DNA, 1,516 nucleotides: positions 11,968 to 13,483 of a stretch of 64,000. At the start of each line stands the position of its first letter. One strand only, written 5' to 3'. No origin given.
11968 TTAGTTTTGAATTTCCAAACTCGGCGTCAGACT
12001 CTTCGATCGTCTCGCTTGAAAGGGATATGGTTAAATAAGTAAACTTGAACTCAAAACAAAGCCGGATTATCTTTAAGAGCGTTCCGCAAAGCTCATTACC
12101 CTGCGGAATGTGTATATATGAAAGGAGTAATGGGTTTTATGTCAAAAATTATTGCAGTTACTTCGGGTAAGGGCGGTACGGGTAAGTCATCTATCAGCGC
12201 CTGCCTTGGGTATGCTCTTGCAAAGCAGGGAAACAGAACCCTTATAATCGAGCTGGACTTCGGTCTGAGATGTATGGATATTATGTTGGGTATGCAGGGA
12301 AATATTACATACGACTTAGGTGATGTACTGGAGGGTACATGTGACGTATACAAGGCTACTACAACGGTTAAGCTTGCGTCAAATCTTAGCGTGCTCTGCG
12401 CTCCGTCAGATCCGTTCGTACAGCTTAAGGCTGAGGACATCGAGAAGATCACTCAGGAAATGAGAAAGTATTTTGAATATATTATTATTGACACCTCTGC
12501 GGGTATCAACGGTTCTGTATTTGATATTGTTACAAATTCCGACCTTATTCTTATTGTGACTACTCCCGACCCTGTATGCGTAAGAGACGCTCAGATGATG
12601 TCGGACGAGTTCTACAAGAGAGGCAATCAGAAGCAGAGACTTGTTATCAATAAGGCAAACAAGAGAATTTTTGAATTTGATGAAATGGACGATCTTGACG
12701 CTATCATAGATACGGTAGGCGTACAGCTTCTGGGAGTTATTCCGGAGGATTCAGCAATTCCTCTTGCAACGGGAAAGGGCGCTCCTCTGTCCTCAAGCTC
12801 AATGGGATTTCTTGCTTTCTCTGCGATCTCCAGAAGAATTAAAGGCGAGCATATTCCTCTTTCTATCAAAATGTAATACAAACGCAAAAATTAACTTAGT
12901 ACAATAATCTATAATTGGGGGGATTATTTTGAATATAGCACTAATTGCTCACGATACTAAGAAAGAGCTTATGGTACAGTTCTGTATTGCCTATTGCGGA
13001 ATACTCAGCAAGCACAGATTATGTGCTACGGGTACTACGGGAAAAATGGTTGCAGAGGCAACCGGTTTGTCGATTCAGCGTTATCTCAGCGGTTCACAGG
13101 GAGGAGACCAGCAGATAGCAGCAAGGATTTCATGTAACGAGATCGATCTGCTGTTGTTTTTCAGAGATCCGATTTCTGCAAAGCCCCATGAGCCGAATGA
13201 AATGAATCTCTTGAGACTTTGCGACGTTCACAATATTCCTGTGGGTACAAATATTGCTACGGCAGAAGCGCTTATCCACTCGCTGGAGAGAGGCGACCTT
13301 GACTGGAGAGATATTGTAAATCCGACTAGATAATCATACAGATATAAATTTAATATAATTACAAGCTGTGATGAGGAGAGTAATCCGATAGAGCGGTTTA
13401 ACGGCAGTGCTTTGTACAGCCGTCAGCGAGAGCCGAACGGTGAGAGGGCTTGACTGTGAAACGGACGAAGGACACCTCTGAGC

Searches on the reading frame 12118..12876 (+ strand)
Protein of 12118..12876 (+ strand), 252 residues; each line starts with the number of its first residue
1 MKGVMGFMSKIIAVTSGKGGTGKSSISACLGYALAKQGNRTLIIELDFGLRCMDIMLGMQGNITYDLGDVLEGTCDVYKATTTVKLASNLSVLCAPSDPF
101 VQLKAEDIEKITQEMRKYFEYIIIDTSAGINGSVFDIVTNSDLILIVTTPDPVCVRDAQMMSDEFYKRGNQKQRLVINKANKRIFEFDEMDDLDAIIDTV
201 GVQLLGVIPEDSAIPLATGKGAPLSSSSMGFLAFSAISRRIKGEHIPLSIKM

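Call 4: search_protein_families(library=pfam, proteins=[window:12118-12876:+])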
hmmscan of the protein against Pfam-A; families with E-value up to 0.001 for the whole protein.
window:12118-12876:+ (252 aa): 7 families
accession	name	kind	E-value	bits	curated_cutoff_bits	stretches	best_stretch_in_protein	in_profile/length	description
PF01656.29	CbiA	-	7.5e-16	58.7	25.4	1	12-223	1-124/125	CobQ/CobB/MinD/ParA nucleotide binding domain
PF10609.15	ParA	-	1.1e-15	58.2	27.1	1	9-227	3-228/246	NUBPL iron-transfer P-loop NTPase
PF13614.12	AAA_31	-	2.6e-13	50.8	27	1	9-156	1-155/177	AAA domain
PF06564.18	CBP_BcsQ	-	2.7e-08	34.1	21.3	1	10-154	2-151/234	Cellulose biosynthesis protein BcsQ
PF02374.21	ArsA_ATPase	-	3.2e-07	30.3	24.3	1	14-47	5-38/305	Anion-transporting ATPase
PF09140.17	MipZ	-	1.1e-05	25.3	20.7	1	11-127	2-108/262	ATPase MipZ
PF00142.24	Fer4_NifH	-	2e-05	24.7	25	0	16-47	6-37/271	4Fe-4S iron sulfur cluster binding proteins, NifH/frxC family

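Call 5: search_protein_families(library=ncbifam, proteins=[window:12118-12876:+])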
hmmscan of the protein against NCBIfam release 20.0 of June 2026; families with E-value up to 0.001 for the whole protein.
window:12118-12876:+ (252 aa): 23 families
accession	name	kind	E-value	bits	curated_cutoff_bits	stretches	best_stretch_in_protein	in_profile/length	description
TIGR01968.1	minD_bact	equivalog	4.7e-56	190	212.9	1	10-248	2-243/261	septum site-determining protein MinD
TIGR01969.1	minD_arch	subfamily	8.3e-31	107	201.75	1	11-243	2-232/251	cell division ATPase MinD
NF008079.0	PRK10818.1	equivalog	1.4e-30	106.6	508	1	8-247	1-252/270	septum site-determining protein MinD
TIGR01007.1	eps_fam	subfamily_domain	8.3e-17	61.4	108.05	1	9-180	17-190/204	polysaccharide biosynthesis tyrosine autokinase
NF041546.1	ParA_partition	equivalog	3.3e-16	59.4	180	2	99-191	57-153/203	ParA family partition ATPase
NF041136.1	MrpORP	equivalog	5.9e-15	55.4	450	1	9-228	5-232/365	iron-sulfur cluster carrier protein MrpORP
TIGR03371.1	cellulose_yhjQ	equivalog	9.3e-15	54.8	157.85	1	10-224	2-221/246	cellulose biosynthesis protein BcsQ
TIGR03815.1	CpaE_hom_Actino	equivalog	9.7e-14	51.2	154.45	1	9-230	111-327/340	septum site-determining protein Ssd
TIGR03029.1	EpsG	equivalog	9.8e-09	34.8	313.8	1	9-170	103-265/274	chain length determinant protein tyrosine kinase EpsG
NF008669.0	PRK11670.1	equivalog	4.7e-08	32.3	348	1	4-60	103-158/369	iron-sulfur cluster carrier protein ApbC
NF053622.1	ATPseBagAMYCTU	equivalog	6.4e-08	32.4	400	1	13-47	10-44/325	ATPase BagA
NF047398.1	AAA_KGGVGR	domain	4.8e-07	30.3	90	0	10-48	3-41/190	KGGVGR-motif variant AAA ATPase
TIGR03453.1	partition_RepA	equivalog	1.5e-05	24.1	348.45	1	10-69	105-163/387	plasmid partitioning protein RepA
NF040564.1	SCO2523_fam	equivalog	2e-05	24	200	1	12-49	3-40/305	SCO2523 family variant P-loop protein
TIGR03018.1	pepcterm_TyrKin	hypoth_equivalog_domain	2e-05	24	230.65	1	9-148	35-179/207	XrtA-associated tyrosine autokinase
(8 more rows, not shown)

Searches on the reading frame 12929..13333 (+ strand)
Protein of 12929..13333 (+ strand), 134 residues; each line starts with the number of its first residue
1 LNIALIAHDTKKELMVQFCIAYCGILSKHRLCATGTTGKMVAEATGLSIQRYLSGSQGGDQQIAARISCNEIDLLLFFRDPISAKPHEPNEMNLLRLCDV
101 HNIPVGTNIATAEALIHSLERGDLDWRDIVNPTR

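Call 4: search_protein_families(library=pfam, proteins=[window:12929-13333:+])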
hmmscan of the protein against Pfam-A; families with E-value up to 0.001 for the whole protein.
window:12929-13333:+ (134 aa): 1 family
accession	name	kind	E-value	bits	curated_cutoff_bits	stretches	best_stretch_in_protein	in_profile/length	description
PF02142.27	MGS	-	2.3e-12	47.3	24.1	1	28-106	13-93/94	MGS-like domain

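Call 5: search_protein_families(library=ncbifam, proteins=[window:12929-13333:+])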
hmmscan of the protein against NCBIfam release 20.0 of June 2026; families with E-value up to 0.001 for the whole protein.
window:12929-13333:+ (134 aa): 2 families
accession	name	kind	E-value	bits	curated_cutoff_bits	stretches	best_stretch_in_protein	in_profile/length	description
TIGR00160.1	MGSA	equivalog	9.6e-49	165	146.9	1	2-121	4-123/143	methylglyoxal synthase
NF003559.0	PRK05234.1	equivalog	7.5e-48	161.9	84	1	1-123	6-127/145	methylglyoxal synthase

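Call 59: list_cluster_members(proteins=[window:12929-13333:+, window:12118-12876:+, window:17662-19431:+, window:14787-16115:+, window:13650-14687:+, window:19436-19951:+])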
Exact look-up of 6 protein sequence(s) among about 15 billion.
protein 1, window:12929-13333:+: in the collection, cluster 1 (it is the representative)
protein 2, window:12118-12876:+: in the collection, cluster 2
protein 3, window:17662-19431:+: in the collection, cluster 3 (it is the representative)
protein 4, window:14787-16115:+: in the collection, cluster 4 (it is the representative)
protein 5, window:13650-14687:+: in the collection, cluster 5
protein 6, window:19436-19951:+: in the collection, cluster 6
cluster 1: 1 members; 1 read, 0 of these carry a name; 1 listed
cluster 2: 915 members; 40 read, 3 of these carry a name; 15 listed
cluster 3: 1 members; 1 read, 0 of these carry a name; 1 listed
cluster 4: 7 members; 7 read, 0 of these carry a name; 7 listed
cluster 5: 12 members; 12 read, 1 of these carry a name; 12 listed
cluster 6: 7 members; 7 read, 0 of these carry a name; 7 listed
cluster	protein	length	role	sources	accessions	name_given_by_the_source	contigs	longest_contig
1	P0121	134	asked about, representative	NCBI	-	-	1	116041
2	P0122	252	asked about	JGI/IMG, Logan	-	-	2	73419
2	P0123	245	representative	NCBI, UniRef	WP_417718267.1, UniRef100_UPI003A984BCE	P-loop NTPase [Ruminococcus sp.] | P-loop NTPase n=1 Tax=Ruminococcus sp. TaxID=41978 RepID=UPI003A984BCE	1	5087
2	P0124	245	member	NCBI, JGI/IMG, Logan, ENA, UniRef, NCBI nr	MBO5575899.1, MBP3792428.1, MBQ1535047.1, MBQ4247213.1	MAG: AAA family ATPase [Ruminococcus sp.] | nucleotide-binding protein n=1 Tax=Ruminococcus sp. FC2018 TaxID=1410617 ... | P-loop NTPase [Ruminococcus sp. FC2018]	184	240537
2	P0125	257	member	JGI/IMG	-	septum site-determining protein MinD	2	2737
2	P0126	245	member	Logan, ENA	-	-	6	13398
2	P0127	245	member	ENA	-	-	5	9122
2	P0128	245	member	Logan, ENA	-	-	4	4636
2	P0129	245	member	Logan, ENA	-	-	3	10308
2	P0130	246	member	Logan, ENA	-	-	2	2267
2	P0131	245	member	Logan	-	-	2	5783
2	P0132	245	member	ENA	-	-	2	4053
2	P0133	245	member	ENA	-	-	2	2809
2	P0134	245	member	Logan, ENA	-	-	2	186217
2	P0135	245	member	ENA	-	-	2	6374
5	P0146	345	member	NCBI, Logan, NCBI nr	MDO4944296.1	MAG: LD-carboxypeptidase [Ruminococcus sp.] | LD-carboxypeptidase [Ruminococcus sp.]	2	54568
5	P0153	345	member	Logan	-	-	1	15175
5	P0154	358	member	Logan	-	-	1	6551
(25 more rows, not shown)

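Call 60: find_encoding_contigs(protein=P0146, flank=8000, max_places=3)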
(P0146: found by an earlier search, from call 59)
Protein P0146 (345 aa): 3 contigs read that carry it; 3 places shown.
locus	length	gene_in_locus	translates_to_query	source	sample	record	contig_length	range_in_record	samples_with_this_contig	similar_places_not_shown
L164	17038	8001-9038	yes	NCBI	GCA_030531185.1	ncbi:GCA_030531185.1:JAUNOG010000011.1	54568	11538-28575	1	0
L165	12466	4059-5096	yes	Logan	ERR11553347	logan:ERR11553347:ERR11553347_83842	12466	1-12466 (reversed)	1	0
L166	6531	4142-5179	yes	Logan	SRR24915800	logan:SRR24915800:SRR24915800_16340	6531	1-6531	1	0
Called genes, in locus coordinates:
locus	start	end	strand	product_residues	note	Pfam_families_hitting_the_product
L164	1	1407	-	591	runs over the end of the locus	PF00664:ABC_membrane, PF00005:ABC_tran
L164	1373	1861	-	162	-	PF22381:Staph_reg_Sar_Rot (weak), PF01978:TrmB (faint), PF01047:MarR, PF12802:MarR_2, PF13463:HTH_27 (weak)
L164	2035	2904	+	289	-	PF00126:HTH_1, PF03466:LysR_substrate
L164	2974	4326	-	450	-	PF02812:ELFV_dehydrog_N, PF00208:ELFV_dehydrog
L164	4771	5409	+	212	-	PF00730:HhH-GPD, PF00633:HHH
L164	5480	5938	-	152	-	PF16112:DUF4830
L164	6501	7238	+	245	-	PF00142:Fer4_NifH (faint), PF01656:CbiA, PF02374:ArsA_ATPase (weak), PF06564:CBP_BcsQ (weak), PF09140:MipZ (weak), PF10609:ParA, PF13614:AAA_31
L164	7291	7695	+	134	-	PF02142:MGS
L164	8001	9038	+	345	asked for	PF02016:Peptidase_S66, PF17676:Peptidase_S66C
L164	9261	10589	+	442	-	PF01409:tRNA-synt_2d (faint), PF13393:tRNA-synt_His, PF00152:tRNA-synt_2 (faint), PF00587:tRNA-synt_2b, PF13393:tRNA-synt_His, PF03129:HGTP_anticodon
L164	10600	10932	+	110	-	-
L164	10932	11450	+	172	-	-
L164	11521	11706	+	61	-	-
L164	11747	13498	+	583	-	PF01336:tRNA_anti-codon, PF00152:tRNA-synt_2, PF01409:tRNA-synt_2d (faint), PF02938:GAD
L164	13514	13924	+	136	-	-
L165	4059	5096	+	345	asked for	PF02016:Peptidase_S66, PF17676:Peptidase_S66C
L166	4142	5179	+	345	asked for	PF02016:Peptidase_S66, PF17676:Peptidase_S66C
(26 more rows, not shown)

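Call 61: find_encoding_contigs(protein=P0153, flank=8000, max_places=2)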
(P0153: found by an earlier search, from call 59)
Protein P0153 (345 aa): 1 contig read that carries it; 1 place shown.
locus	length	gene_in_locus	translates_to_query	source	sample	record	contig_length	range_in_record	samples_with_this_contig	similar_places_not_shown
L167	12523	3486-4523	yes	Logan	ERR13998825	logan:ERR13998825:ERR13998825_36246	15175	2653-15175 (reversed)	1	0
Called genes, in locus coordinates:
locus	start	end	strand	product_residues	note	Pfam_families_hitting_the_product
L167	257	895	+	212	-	PF00730:HhH-GPD, PF00633:HHH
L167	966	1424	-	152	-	PF16112:DUF4830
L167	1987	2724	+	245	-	PF00142:Fer4_NifH (faint), PF01656:CbiA, PF02374:ArsA_ATPase (weak), PF06564:CBP_BcsQ (weak), PF09140:MipZ (weak), PF10609:ParA, PF13614:AAA_31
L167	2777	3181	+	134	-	PF02142:MGS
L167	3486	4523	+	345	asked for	PF02016:Peptidase_S66, PF17676:Peptidase_S66C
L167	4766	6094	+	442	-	PF13393:tRNA-synt_His, PF00152:tRNA-synt_2 (faint), PF01409:tRNA-synt_2d (faint), PF00587:tRNA-synt_2b, PF13393:tRNA-synt_His, PF03129:HGTP_anticodon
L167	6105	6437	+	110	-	-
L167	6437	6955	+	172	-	-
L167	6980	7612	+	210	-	-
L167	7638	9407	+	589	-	PF01336:tRNA_anti-codon, PF00152:tRNA-synt_2, PF01409:tRNA-synt_2d (faint), PF02938:GAD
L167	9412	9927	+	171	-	PF13302:Acetyltransf_3, PF13420:Acetyltransf_4, PF13523:Acetyltransf_8 (faint), PF00583:Acetyltransf_1, PF13508:Acetyltransf_7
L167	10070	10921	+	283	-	PF01381:HTH_3, PF12844:HTH_19, PF13560:HTH_31, PF00903:Glyoxalase, PF12681:Glyoxalase_2 (weak), PF12674:Zn_ribbon_2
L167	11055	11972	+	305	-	PF00165:HTH_AraC (weak), PF12833:HTH_18, PF00165:HTH_AraC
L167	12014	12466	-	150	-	PF12844:HTH_19, PF13560:HTH_31 (weak), PF01381:HTH_3, PF13443:HTH_26 (weak), PF12674:Zn_ribbon_2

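Call 62: find_encoding_contigs(protein=P0154, flank=8000, max_places=2)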
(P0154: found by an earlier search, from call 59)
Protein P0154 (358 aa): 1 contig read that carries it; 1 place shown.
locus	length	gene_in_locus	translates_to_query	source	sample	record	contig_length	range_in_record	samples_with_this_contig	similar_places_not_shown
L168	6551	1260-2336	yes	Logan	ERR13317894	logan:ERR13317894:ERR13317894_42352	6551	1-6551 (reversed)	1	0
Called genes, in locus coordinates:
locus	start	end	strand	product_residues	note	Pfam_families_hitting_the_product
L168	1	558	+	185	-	?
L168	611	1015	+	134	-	PF02142:MGS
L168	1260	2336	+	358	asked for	PF02016:Peptidase_S66, PF17676:Peptidase_S66C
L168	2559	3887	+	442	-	PF01409:tRNA-synt_2d (faint), PF13393:tRNA-synt_His, PF00152:tRNA-synt_2 (faint), PF00587:tRNA-synt_2b, PF13393:tRNA-synt_His, PF03129:HGTP_anticodon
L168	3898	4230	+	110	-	-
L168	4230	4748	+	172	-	-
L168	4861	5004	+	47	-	-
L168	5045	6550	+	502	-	?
